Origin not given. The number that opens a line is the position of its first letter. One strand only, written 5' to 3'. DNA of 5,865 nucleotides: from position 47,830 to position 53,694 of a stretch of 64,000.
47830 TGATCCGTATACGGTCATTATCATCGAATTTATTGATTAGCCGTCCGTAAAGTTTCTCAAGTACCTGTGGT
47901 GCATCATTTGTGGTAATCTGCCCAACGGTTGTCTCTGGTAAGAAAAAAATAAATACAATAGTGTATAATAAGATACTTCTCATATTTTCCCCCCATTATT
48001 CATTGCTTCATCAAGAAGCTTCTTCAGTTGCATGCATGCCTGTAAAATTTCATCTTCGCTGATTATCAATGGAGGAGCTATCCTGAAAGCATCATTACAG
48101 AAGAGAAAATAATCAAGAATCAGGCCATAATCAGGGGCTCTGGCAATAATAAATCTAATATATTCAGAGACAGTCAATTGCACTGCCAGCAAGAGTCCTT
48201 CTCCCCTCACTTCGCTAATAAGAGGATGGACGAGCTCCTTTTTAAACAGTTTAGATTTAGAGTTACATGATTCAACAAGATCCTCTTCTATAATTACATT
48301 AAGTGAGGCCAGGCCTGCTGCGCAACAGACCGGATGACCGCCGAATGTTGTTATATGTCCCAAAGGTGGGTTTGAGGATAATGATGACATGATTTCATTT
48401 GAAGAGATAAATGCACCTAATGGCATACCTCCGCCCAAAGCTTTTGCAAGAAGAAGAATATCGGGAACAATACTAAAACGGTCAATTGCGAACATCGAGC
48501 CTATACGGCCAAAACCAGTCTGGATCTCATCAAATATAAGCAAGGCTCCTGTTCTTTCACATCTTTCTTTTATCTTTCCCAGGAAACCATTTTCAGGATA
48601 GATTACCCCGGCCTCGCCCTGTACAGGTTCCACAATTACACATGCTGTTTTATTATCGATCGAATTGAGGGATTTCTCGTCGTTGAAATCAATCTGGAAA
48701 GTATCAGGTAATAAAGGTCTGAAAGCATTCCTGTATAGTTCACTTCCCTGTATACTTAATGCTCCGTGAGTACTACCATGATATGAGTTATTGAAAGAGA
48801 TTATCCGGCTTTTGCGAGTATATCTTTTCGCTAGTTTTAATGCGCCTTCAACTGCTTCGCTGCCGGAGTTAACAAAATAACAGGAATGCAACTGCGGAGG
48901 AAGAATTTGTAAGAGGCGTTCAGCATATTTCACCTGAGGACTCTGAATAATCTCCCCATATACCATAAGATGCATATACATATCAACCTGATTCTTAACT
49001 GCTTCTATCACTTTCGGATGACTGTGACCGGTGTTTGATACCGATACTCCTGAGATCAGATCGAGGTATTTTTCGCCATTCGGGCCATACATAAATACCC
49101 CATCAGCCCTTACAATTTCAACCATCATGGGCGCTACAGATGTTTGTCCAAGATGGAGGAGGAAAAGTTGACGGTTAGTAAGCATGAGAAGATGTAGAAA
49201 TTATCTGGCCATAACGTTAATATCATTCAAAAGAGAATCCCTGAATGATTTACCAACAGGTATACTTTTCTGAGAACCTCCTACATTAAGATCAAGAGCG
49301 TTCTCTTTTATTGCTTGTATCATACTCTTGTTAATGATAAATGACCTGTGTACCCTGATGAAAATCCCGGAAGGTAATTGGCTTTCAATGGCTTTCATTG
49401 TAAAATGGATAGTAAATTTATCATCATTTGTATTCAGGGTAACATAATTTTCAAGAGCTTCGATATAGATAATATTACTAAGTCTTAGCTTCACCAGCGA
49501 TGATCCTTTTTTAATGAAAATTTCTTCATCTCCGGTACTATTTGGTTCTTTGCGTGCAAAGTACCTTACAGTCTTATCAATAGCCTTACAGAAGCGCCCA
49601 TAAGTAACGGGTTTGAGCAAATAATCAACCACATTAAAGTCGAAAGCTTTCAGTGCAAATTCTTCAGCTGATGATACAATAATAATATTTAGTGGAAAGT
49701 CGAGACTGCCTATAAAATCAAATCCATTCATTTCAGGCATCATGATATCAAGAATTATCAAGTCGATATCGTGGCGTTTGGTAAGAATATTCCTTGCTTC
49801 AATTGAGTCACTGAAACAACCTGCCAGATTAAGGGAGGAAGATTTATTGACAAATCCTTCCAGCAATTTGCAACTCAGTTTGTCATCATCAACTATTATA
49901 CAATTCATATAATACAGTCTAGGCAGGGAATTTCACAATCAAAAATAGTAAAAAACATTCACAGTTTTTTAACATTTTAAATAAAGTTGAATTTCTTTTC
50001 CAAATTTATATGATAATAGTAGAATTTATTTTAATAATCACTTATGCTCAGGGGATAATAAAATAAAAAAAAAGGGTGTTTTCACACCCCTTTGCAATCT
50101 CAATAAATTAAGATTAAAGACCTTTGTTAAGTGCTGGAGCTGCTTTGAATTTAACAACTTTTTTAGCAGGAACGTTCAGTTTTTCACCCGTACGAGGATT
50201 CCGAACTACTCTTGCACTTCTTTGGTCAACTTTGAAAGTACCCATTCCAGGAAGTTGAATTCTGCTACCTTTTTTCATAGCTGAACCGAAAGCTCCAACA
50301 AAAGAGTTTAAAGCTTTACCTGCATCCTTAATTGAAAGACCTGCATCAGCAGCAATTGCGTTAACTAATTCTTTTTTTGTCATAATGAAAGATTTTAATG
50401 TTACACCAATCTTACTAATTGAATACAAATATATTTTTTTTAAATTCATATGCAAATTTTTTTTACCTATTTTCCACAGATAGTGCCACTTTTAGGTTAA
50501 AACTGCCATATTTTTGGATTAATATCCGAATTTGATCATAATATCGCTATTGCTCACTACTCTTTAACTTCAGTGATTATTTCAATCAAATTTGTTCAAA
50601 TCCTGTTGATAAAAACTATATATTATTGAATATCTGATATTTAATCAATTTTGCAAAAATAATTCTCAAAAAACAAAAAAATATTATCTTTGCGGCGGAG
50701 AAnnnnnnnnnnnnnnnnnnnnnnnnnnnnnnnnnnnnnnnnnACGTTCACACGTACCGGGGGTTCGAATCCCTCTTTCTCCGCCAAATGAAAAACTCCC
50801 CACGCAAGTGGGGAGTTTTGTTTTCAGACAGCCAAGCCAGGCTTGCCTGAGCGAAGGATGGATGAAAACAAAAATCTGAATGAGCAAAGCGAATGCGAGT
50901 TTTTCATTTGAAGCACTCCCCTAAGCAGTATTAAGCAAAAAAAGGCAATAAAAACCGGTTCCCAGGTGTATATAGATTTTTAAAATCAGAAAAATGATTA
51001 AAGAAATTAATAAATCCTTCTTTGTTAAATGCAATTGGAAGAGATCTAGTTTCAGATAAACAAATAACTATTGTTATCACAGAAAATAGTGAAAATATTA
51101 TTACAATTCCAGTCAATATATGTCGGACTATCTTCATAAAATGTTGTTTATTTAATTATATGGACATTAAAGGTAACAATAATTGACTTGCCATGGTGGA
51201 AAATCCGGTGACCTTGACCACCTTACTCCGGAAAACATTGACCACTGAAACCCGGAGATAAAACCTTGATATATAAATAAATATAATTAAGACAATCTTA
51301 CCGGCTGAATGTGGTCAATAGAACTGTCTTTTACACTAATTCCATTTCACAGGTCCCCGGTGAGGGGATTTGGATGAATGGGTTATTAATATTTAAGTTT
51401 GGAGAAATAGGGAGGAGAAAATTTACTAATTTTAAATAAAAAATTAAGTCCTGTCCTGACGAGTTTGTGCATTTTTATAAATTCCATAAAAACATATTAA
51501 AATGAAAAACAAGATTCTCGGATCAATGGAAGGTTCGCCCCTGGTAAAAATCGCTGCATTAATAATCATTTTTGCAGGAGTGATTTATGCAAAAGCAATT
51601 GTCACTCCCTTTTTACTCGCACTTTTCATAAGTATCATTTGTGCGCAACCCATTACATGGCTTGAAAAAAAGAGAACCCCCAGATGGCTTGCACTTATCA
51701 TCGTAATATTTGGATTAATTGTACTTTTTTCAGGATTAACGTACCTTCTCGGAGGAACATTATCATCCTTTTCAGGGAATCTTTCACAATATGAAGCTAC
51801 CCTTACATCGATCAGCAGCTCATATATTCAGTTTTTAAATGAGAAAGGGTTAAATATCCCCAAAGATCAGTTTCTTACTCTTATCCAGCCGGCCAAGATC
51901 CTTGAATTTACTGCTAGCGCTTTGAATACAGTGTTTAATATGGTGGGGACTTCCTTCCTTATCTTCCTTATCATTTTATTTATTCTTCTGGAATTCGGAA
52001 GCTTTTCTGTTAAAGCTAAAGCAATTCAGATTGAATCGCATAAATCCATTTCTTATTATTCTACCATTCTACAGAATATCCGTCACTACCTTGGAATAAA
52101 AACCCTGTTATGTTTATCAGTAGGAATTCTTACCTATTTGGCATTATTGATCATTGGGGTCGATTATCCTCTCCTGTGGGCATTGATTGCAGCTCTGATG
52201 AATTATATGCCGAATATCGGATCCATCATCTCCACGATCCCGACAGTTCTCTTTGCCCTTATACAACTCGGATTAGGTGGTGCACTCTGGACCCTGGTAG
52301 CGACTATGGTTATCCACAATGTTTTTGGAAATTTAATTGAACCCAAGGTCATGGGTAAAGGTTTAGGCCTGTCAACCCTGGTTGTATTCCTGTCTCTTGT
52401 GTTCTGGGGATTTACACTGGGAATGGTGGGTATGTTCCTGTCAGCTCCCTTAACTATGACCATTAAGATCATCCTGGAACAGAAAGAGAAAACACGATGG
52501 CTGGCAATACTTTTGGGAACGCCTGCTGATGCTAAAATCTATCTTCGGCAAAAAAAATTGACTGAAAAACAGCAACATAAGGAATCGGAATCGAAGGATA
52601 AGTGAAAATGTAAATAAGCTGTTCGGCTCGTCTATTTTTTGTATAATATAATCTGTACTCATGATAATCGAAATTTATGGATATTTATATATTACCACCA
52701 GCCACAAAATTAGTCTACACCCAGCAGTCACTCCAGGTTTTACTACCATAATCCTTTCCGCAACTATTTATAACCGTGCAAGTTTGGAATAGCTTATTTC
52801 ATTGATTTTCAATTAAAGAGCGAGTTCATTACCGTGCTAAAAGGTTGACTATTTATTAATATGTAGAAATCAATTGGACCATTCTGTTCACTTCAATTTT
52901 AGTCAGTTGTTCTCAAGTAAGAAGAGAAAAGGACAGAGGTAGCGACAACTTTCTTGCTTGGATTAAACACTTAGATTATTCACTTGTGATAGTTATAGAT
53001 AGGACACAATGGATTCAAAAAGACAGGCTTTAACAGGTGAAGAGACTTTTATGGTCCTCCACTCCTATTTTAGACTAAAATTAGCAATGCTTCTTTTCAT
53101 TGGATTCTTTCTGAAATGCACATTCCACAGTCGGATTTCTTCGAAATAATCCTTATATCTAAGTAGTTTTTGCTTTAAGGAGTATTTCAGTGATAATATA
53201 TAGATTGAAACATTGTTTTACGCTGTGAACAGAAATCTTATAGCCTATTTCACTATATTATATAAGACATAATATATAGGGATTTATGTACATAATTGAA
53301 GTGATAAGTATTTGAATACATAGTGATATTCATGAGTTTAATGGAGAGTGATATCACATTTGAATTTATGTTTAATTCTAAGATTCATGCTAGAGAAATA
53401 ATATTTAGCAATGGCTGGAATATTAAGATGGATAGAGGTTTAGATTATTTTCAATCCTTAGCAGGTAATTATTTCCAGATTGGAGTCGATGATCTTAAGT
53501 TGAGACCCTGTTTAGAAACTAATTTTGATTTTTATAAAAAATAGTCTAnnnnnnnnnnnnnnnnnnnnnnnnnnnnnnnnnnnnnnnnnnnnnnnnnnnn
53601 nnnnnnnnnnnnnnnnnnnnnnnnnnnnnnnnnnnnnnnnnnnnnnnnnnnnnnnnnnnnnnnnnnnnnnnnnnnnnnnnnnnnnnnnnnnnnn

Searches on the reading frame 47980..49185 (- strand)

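Call 50: search_protein_families(library=pfam, proteins=[window:47980-49185:-], max_evalue=0.5)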
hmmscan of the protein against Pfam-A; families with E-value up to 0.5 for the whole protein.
window:47980-49185:- (401 aa): 3 families
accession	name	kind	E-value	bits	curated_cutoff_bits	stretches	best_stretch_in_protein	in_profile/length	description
PF00202.27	Aminotran_3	-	3.6e-99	332.6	30.5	1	16-390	5-402/403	Aminotransferase class-III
PF00155.27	Aminotran_1_2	-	2.9e-06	27.2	19.7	1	104-232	70-198/361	Aminotransferase class I and II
PF05924.16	SAMP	-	0.13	12.1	19.6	1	376-386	4-14/22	SAMP Motif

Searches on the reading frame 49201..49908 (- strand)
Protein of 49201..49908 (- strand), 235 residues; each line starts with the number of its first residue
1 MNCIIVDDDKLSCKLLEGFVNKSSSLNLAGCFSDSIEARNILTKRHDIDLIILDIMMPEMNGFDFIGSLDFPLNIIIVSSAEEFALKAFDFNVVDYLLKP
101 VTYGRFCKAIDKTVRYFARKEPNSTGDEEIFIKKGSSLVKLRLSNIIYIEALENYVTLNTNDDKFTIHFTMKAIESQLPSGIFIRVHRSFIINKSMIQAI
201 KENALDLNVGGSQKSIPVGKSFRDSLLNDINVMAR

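Call 50: search_protein_families(library=pfam, proteins=[window:49201-49908:-], max_evalue=0.5)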
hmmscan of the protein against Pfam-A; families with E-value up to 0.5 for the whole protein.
window:49201-49908:- (235 aa): 2 families
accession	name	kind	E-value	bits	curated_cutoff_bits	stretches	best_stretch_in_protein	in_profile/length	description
PF04397.21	LytTR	-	3.4e-19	69.3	22.6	1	137-227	2-94/98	LytTr DNA-binding domain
PF00072.30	Response_reg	-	7.5e-17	62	30.2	1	4-110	2-110/111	Response regulator receiver domain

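Call 58: find_encoding_contigs(protein=window:49201-49908:-, flank=10000, max_places=10)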
Protein window:49201-49908:- (235 aa): 6 contigs read that carry it; 4 places shown.
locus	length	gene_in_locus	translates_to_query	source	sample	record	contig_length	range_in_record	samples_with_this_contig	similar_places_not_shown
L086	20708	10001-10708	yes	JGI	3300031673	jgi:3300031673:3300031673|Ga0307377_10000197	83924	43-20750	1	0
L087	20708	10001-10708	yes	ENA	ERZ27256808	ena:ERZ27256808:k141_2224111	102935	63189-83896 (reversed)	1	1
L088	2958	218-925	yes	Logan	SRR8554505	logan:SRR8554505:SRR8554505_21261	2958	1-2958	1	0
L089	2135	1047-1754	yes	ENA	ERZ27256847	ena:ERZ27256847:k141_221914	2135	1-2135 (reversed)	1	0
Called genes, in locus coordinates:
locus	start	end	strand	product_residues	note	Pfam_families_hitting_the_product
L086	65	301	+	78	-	-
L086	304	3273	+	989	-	PF04313:HSDR_N, PF04851:ResIII, PF00270:DEAD (weak), PF18766:SWI2_SNF2, PF22679:T1R_D3-like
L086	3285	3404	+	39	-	-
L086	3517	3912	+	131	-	-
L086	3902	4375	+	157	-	PF01381:HTH_3 (weak)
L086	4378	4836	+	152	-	-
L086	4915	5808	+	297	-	PF26348:SRA_ScoMcrA, PF13391:HNH_2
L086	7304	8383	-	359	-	PF01594:AI-2E_transport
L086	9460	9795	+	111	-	PF18291:HU-HIG (weak), PF00216:Bac_DNA_binding, PF18175:HU-CCDC81_bac_2 (weak)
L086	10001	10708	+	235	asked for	PF00072:Response_reg, PF04397:LytTR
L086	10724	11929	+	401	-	PF00202:Aminotran_3, PF00155:Aminotran_1_2 (weak)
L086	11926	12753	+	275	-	-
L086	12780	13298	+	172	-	-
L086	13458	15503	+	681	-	PF13589:HATPase_c_3, PF02518:HATPase_c (weak), PF00183:HSP90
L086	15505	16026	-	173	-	PF25589:DUF7935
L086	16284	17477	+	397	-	PF00155:Aminotran_1_2, PF01053:Cys_Met_Meta_PP (weak), PF01041:DegT_DnrJ_EryC1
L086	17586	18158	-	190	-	PF00881:Nitroreductase, PF14512:TM1586_NiRdase (weak)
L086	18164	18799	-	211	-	PF02660:G3P_acyltransf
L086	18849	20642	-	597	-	PF17297:PEPCK_N, PF00821:PEPCK_GTP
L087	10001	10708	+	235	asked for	PF00072:Response_reg, PF04397:LytTR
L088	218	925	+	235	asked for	PF00072:Response_reg, PF04397:LytTR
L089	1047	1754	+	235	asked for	PF00072:Response_reg, PF04397:LytTR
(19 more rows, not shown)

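Call 71: search_protein_families(library=ncbifam, proteins=[L086:4915-5808:+, L086:304-3273:+], max_evalue=0.001)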
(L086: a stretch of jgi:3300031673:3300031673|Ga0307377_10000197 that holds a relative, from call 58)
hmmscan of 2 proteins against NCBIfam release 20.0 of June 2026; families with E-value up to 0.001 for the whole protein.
L086:4915-5808:+ (297 aa): 2 families
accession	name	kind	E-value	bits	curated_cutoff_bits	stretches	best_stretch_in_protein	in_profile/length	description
NF045808.1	PT-DNA_restrict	exception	4.4e-07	29.3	180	1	181-261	162-244/284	phosphorothioated DNA-binding restriction endonuclease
NF045952.1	MAG4270_fam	hypoth_equivalog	8.4e-06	25.1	53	1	225-287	300-363/366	MAG4270 family putative restriction endonuclease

L086:304-3273:+ (989 aa): 4 families
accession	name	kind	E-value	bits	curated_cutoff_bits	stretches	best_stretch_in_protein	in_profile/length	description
TIGR00348.1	hsdR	subfamily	4.3e-166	554.3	284.55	1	38-684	16-666/674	HsdR family type I site-specific deoxyribonuclease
TIGR04095.1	dnd_restrict_1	equivalog_domain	3.4e-11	42.8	600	1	304-696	26-424/451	DNA phosphorothioation system restriction enzyme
NF053632.1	heli_RadD_YejH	equivalog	2.3e-07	29.5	720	1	336-675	49-357/573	DNA repair helicase RadD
NF008521.0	PRK11448.1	equivalog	1.6e-05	23.1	729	1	250-413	379-552/1123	type I restriction-modification system endonuclease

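Call 72: search_protein_families(library=padloc, proteins=[L086:4915-5808:+, L086:304-3273:+, L086:3517-3912:+, L086:3902-4375:+, L086:4378-4836:+], max_evalue=0.001)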
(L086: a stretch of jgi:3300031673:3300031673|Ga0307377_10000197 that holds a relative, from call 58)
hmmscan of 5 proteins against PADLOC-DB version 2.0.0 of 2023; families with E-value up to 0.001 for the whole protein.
L086:4915-5808:+ (297 aa): 4 families
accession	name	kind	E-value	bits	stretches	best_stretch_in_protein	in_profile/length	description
PDLC04132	HNH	-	1.5e-25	87.9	1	168-262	141-234/286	-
PDLC03529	REase_II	-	9.1e-15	52.7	1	204-290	292-377/389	Type II restriction enzyme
PDLC03546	HNH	-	3.5e-14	50.5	1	165-256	143-234/282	Type II restriction enzyme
PDLC03662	mREase_IV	-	0.00013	18.6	1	11-105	265-356/560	Type IV methyl-directed restriction enzyme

L086:304-3273:+ (989 aa): 7 families
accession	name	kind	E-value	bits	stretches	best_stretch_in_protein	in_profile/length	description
PDLC03040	REase_I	-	4.9e-133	443.1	1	36-970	20-1001/1029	Type I restriction enzyme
PDLC03044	REase_I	-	2.7e-74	248.8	2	116-568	99-551/1034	Type I restriction enzyme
PDLC03041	REase_I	-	8.5e-70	233.9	2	248-684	282-742/1099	Type I restriction enzyme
PDLC03048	REase_I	-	1.1e-59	200.5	2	118-557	83-511/976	Type I restriction enzyme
PDLC03046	REase_I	-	3.4e-31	106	3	614-673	670-729/1025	Type I restriction enzyme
PDLC03045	REase_I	-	2e-21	73.7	1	303-661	285-670/995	Type I restriction enzyme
PDLC03047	REase_I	-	7.1e-09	32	1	277-477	339-528/1107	Type I restriction enzyme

L086:3517-3912:+ (131 aa): 0 families

L086:3902-4375:+ (157 aa): 2 families
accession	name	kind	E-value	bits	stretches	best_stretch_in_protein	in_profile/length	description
PDLC02926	HTH_VI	-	2e-07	29.1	1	49-94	13-58/92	-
PDLC04775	PDC-M69A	-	2.3e-06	26.1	1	47-110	17-80/113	-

L086:4378-4836:+ (152 aa): 0 families

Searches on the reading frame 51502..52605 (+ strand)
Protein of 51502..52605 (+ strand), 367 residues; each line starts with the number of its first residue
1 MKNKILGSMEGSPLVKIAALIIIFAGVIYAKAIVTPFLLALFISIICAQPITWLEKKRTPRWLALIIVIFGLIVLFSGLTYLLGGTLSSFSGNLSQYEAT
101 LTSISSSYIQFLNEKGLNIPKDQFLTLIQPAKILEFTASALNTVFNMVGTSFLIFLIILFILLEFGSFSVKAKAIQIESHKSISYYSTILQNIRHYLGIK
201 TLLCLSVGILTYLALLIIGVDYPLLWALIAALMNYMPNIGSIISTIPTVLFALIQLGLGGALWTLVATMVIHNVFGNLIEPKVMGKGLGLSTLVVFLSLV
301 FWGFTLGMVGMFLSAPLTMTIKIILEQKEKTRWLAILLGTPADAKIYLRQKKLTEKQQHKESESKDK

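Call 5: search_protein_families(library=padloc, proteins=[window:51502-52605:+], max_evalue=0.01)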
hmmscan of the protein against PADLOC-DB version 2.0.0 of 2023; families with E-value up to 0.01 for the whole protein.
window:51502-52605:+ (367 aa): 0 families

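Call 6: search_protein_families(library=pfam, proteins=[window:51502-52605:+], max_evalue=0.01)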
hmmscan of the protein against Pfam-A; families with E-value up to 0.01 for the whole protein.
window:51502-52605:+ (367 aa): 1 family
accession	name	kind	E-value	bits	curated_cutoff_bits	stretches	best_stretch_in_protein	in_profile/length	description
PF01594.21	AI-2E_transport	-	2.5e-51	175.3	34.3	1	18-327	6-325/327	AI-2E family transporter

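Call 48: find_encoding_contigs(protein=window:51502-52605:+, flank=10000, max_places=8)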
Protein window:51502-52605:+ (367 aa): 2 contigs read that carry it; 2 places shown.
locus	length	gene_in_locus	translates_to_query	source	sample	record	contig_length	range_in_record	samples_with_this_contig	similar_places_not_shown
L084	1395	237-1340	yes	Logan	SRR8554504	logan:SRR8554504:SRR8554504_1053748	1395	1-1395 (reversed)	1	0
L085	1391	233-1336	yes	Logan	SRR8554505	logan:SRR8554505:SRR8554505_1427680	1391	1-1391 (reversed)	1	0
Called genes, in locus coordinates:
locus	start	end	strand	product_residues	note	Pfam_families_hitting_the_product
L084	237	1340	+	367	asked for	PF01594:AI-2E_transport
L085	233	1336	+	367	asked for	PF01594:AI-2E_transport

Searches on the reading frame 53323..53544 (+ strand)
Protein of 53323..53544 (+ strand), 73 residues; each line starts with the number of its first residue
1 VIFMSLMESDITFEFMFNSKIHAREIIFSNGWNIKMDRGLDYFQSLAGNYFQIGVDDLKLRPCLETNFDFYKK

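Call 50: search_protein_families(library=pfam, proteins=[window:53323-53544:+], max_evalue=0.5)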
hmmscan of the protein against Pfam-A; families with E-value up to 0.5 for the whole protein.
window:53323-53544:+ (73 aa): 1 family
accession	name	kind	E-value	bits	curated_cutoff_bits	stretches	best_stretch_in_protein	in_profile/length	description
PF16565.11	MIT_C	-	5.5e-21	75.4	25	1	4-71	75-141/142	Phospholipase D-like domain at C-terminus of MIT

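Call 53: search_dna_similar(query=window:53323-53544:+, collection=plasmids, mode=protein, max_evalue=0.001, max_rows=10)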
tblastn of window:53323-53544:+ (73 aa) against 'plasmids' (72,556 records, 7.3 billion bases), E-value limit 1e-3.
Records with a match: 12; places in all: 12; records where one place covers at least 80% of the query: 3.
Best place of each record, by identity: <60% 12.
By first word of the organism name: Hymenobacter 3; Methylomonas 2; Sphingobium 2; Thioflavicoccus 1; Sinorhizobium 1; Mesorhizobium 1; Novosphingobium 1; Arthrobacter 1.
By predicted mobility (MOB-suite, as given by PLSDB): non-mobilizable 5; conjugative 4; mobilizable 3.
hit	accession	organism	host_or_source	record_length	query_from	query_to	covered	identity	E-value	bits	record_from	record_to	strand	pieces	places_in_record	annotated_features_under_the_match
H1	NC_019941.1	Thioflavicoccus mobilis 8321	flat, laminated microbial mat in a salt ...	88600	5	73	95%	49.3%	2e-15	75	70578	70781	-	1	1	brxL: BREX system Lon protease-like protein BrxL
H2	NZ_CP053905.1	Hymenobacter sp. BRD67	cell culture,soil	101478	5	73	95%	46.4%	5e-13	69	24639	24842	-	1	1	MIT C-terminal domain-containing protein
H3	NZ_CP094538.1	Hymenobacter monticola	Single cell,a pond on the Huanglong ...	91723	5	70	90%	45.5%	1e-11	64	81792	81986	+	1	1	brxL: BREX system Lon protease-like protein BrxL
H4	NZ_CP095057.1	Hymenobacter sp. 5414T-23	single cell,air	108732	5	50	63%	45.7%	3e-4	44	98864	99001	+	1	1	brxL: BREX system Lon protease-like protein BrxL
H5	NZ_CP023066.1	Sinorhizobium sp. CCBAU 05631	G.max,nodule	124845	7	49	59%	46.7%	2e-4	44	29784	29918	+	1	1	brxL: BREX system Lon protease-like protein BrxL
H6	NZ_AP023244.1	Mesorhizobium sp. 113-3-3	Lotus japonicus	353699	12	49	52%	50.0%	5e-4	43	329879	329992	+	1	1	brxL: BREX system Lon protease-like protein BrxL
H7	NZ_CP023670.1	Methylomonas koyamae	-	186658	12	45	47%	52.9%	7e-4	42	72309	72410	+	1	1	brxL: BREX system Lon protease-like protein BrxL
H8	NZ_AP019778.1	Methylomonas koyamae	-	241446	12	45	47%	52.9%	7e-4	42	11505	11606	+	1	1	brxL: BREX system Lon protease-like protein BrxL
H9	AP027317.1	Sphingobium sp. TomMM15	-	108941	12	44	45%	54.5%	3e-4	44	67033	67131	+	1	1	ATP-dependent Lon protease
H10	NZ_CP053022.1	Sphingobium yanoikuyae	whole organism,River sediment ...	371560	12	44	45%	54.5%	3e-4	44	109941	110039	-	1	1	none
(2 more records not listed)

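Call 72: search_protein_families(library=padloc, proteins=[window:53323-53544:+], max_evalue=0.001)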
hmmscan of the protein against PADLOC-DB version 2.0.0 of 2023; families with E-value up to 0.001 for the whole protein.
window:53323-53544:+ (73 aa): 1 family
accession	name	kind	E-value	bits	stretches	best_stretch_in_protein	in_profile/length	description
PDLC02508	BrxL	-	2.9e-15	53.6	1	4-73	623-695/698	BrxL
